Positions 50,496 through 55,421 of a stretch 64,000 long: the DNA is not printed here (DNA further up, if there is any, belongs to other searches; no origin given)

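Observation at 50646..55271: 1541-aa fusion of a PSMA/TfR-like M28+PA ectodomain with degenerate metal ligands to an FtsX/MacB-type permease, with no ABC ATPase nearby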

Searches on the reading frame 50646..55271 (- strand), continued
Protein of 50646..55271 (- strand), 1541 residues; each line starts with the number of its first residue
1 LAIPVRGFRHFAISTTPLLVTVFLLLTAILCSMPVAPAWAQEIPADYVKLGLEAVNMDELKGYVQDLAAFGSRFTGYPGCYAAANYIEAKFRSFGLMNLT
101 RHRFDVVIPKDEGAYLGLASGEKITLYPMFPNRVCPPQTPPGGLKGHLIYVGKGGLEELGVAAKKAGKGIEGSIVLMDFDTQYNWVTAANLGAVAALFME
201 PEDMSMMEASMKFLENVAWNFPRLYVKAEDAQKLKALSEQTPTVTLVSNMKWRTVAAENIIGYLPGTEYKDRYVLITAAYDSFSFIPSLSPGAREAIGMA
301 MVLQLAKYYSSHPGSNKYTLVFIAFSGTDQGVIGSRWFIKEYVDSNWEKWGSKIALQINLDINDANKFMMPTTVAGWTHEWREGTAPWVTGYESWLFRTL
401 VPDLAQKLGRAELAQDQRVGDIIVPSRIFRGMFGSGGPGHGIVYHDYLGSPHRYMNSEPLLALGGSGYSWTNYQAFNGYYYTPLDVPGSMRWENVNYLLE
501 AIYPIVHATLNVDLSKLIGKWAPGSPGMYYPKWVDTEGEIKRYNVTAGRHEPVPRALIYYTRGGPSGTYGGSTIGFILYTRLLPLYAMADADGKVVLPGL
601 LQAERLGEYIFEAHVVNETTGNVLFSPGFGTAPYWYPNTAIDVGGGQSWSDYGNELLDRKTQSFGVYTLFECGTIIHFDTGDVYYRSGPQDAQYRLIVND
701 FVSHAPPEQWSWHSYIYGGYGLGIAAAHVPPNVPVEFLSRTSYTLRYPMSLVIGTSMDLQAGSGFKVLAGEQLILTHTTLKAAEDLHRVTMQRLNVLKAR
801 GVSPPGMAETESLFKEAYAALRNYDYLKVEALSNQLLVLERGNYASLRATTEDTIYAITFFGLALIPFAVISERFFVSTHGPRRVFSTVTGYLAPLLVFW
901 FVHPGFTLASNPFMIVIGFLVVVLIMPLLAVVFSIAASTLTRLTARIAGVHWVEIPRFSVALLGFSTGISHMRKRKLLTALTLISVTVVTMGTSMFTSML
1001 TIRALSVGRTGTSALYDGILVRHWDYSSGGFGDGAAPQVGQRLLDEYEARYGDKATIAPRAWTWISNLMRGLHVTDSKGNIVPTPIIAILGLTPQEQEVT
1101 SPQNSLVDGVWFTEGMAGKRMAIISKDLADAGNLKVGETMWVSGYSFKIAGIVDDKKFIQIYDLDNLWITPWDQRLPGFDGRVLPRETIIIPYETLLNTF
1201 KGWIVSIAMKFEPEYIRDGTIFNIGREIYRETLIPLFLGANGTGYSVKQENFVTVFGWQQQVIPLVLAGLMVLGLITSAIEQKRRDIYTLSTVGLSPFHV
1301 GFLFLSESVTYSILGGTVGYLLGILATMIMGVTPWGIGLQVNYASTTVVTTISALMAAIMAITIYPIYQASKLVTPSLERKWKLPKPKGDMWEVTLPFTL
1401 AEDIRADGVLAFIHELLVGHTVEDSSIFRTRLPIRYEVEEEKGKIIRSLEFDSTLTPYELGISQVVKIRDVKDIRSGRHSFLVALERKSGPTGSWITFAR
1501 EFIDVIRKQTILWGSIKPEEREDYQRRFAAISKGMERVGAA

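Call 48: find_related_loci(query=A3, collection=genome_contigs, flank=10000)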
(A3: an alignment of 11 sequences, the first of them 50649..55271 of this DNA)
Query A3 (1541 aa) in genome_contigs; peptide patterns used: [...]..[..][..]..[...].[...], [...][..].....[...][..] (x = any residue, [..] = any of these).
339 stretches matched a pattern; 275 encode a relative of the query (tblastn E <= 1e-3); the best 80 are kept; 80 distinct loci.
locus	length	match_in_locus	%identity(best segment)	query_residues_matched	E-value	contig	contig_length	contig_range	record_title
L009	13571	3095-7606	55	37-1539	0e+0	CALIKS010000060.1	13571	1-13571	MAG: uncultured archaeon isolate S1_Bin_MAXBIN__124_sub_1 genome assembly, contig: c_000000448558, whole genome shotgun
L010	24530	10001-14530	55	24-1538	0e+0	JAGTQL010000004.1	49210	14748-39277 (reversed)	MAG: Candidatus Bathyarchaeota archaeon isolate QZM_A2_bin_23 QZM_A2_bin_23_scaffold_357_curated, whole genome shotgun s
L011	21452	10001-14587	54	18-1540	0e+0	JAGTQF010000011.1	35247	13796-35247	MAG: Candidatus Bathyarchaeota archaeon isolate JZ_bin_36.3 JZ_bin_36.3_NODE_11, whole genome shotgun sequence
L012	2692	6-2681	53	652-1533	0e+0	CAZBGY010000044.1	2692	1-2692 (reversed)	MAG TPA_asm: uncultured Candidatus Bathyarchaeia archaeon isolate SRP104967_co1_99 genome assembly, contig: NODE_11796_l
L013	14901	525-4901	34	46-1533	0e+0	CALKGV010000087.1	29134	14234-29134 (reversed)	MAG: uncultured archaeon isolate S1_Bin_METABAT__95 genome assembly, contig: c_000000908689, whole genome shotgun sequen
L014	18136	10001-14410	32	43-1532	0e+0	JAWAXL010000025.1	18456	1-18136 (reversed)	MAG: Candidatus Bathyarchaeia archaeon isolate ZZQ_201803_bins_111 ZZQ_201803_bins_111_scaffold_25, whole genome shotgun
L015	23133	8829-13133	29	32-1527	5e-173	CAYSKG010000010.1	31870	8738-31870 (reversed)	MAG TPA_asm: uncultured Candidatus Bathyarchaeia archaeon isolate binchicken_co184_659 genome assembly, contig: NODE_195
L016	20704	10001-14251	30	52-1527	1e-180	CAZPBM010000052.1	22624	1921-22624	MAG TPA_asm: uncultured Candidatus Bathyarchaeia archaeon isolate SRP231805_co4_155 genome assembly, contig: k141_41165,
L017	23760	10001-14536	29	46-1533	2e-167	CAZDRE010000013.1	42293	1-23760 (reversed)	MAG TPA_asm: uncultured Candidatus Bathyarchaeia archaeon isolate SRP338002_co1_87 genome assembly, contig: NODE_830_len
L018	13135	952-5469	28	46-1527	9e-158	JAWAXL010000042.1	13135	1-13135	MAG: Candidatus Bathyarchaeia archaeon isolate ZZQ_201803_bins_111 ZZQ_201803_bins_111_scaffold_42, whole genome shotgun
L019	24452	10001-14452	29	7-1524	2e-172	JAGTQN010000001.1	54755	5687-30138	MAG: Candidatus Bathyarchaeota archaeon isolate QZM_A2_bin_28 QZM_A2_bin_28_scaffold_298_curated, whole genome shotgun s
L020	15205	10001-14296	28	22-1524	6e-151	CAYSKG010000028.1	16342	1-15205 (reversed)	MAG TPA_asm: uncultured Candidatus Bathyarchaeia archaeon isolate binchicken_co184_659 genome assembly, contig: NODE_630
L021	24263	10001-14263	28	52-1525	2e-150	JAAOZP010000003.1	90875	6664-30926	MAG: Thaumarchaeota archaeon isolate SJ3.Bin56 k141_17614, whole genome shotgun sequence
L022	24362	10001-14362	27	55-1531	6e-148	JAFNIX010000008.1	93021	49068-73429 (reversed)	MAG: Candidatus Brockarchaeota archaeon isolate DRTY-6.bins.80 NODE_8_length_93021_cov_5.4736, whole genome shotgun sequ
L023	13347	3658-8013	28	42-1527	2e-147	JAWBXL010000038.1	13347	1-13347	MAG: Candidatus Bathyarchaeia archaeon isolate JZ-1_201803_bins_90 JZ-1_201803_bins_90_scaffold_38, whole genome shotgun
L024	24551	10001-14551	27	1-1524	9e-145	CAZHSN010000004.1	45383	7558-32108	MAG TPA_asm: uncultured bacterium isolate binchicken_co168_192 genome assembly, contig: NODE_1349_length_45383_cov_5.689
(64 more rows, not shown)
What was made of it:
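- The fusion is multi-copy, with up to 6 loci from one MAG among the 80 shown (call 48). Up to 6 copies per MAG fits substrate-specific acquisition better than a housekeeping envelope function (call 48).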

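Call 57: find_homologous_proteins(query=L017:7018-7686:+, max_evalue=1e-40)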
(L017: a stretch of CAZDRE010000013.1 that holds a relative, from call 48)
Query L017:7018-7686:+ (222 aa): 7999 proteins with E <= 1e-40 among 8000 candidates; the best 120 are listed.
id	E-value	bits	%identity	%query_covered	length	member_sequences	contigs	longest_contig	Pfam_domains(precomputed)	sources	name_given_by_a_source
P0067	1.4e-139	481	100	100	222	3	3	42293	PF00005.34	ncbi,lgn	-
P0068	1.8e-130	451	93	99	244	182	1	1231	PF00005.34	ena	-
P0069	1.0e-129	448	91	99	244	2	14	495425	PF00005.34,PF13304.13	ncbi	ncbi:MAG: ABC transporter ATP-binding protein [Candidatus Bathyarchaeia archaeon]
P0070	5.5e-128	443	90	99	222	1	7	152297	PF00005.34,PF13304.13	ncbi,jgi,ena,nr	ncbi:ABC transporter ATP-binding protein [Candidatus Bathyarchaeota archaeon]|nr:ABC transporter ATP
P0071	6.8e-128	442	91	99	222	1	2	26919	PF00005.34,PF13304.13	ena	-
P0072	1.3e-127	441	89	99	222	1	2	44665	PF00005.34,PF02463.26,PF13304.13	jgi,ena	-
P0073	1.8e-127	441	91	99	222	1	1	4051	PF00005.34,PF13304.13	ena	-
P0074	2.4e-127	441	91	99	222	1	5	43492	PF00005.34,PF13304.13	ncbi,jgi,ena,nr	ncbi:ABC transporter ATP-binding protein [Candidatus Bathyarchaeota archaeon]|nr:ABC transporter ATP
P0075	2.6e-127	440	89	99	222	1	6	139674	PF00005.34,PF02463.26,PF13304.13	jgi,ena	jgi:putative ABC transport system ATP-binding protein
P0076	5.2e-127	439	90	99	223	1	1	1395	PF00005.34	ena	-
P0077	6.5e-127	439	90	99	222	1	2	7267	PF00005.34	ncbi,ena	-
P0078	7.1e-127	439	91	99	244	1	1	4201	PF00005.34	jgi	-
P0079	1.2e-126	438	90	100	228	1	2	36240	PF00005.34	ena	-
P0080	2.9e-126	437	89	100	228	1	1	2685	PF00005.34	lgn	-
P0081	2.9e-126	437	89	100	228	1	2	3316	PF00005.34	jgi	-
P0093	2.0e-125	434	88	100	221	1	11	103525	PF00005.34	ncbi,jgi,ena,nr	ncbi:ABC transporter ATP-binding protein [Candidatus Bathyarchaeota archaeon]|nr:MAG: ABC transporte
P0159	6.5e-117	406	85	96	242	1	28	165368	PF00005.34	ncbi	ncbi:MAG: ABC transporter ATP-binding protein [Thermofilaceae archaeon]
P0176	5.2e-116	404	80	100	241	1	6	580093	PF00005.34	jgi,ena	jgi:putative ABC transport system ATP-binding protein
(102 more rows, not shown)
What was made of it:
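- The ATPase is 80-93% conserved across Bathyarchaeia, Thermoprotei and Thermofilaceae (call 57).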

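Call 58: find_encoding_contigs(protein=P0069, flank=8000, max_places=3)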
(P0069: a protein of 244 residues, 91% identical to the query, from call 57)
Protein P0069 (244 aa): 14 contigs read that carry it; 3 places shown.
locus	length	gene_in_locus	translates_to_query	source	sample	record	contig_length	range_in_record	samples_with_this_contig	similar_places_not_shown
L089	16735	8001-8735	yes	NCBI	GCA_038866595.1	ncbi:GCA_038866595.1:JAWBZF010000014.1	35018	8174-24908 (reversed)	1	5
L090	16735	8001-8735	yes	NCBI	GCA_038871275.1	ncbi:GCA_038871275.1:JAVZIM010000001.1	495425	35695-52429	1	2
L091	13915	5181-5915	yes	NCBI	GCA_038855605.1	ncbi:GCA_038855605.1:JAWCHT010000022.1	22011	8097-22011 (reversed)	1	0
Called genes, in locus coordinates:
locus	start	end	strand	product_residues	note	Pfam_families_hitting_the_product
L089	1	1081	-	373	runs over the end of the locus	PF00579:tRNA-synt_1b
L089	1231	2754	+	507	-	PF07364:DUF1485, PF07171:MlrC_C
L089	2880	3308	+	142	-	PF01894:YjbQ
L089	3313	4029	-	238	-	PF00303:Thymidylat_synt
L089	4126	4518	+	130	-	PF03692:CxxCxxCC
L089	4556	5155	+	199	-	PF00011:HSP20, PF04969:CS (weak), PF17886:ArsA_HSP20 (weak)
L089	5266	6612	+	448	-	PF04894:Nre_N, PF04895:Nre_C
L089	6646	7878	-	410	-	PF01408:GFO_IDH_MocA, PF02894:GFO_IDH_MocA_C, PF22725:GFO_IDH_MocA_C3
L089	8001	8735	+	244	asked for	PF00005:ABC_tran, PF13304:AAA_21 (faint)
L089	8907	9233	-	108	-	-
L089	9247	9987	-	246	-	PF00005:ABC_tran, PF13304:AAA_21 (faint)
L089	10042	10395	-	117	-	PF03551:PadR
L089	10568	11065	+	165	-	PF18822:CdvA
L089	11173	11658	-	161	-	PF00731:AIRC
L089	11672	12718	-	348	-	PF01408:GFO_IDH_MocA, PF02894:GFO_IDH_MocA_C, PF22725:GFO_IDH_MocA_C3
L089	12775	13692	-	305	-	PF04055:Radical_SAM, PF13353:Fer4_12, PF06463:Mob_synth_C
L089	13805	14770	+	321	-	PF01208:URO-D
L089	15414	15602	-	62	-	-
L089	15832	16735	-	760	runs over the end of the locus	PF00708:Acylphosphatase, PF07503:zf-HYPF, PF01300:Sua5_yciO_yrdC, PF17788:HypF_C, PF00814:TsaD (faint), PF22521:HypF_C_2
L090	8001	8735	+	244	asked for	PF00005:ABC_tran, PF13304:AAA_21 (faint)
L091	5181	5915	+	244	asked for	PF00005:ABC_tran, PF13304:AAA_21 (faint)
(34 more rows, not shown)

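Call 59: find_encoding_contigs(protein=P0159, flank=8000, max_places=2)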
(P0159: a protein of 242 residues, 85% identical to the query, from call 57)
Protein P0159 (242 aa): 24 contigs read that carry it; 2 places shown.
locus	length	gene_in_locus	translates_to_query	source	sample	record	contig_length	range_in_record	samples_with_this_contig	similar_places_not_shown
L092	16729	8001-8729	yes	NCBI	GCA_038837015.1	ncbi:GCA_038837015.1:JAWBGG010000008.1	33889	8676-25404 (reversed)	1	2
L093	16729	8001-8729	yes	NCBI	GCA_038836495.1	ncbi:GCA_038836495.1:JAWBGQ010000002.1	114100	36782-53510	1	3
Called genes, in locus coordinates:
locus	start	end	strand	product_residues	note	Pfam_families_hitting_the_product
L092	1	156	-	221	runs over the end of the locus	PF04471:Mrr_cat (faint)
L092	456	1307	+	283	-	PF01040:UbiA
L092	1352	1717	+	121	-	-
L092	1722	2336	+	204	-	-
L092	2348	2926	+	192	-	-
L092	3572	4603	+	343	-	PF13481:AAA_25 (weak), PF06745:ATPase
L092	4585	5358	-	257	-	PF01884:PcrB, PF00977:His_biosynth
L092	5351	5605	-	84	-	PF05129:Zn_ribbon_Elf1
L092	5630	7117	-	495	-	PF09999:DUF2240 (weak), PF01336:tRNA_anti-codon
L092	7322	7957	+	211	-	PF02687:FtsX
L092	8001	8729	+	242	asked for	PF00005:ABC_tran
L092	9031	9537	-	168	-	PF22769:DCD, PF00692:dUTPase (weak)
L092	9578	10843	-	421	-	PF01336:tRNA_anti-codon (weak), PF00152:tRNA-synt_2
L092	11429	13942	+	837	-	PF03104:DNA_pol_B_exo1, PF10108:DNA_pol_B_exo2 (weak), PF00136:DNA_pol_B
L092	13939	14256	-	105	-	-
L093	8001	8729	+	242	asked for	PF00005:ABC_tran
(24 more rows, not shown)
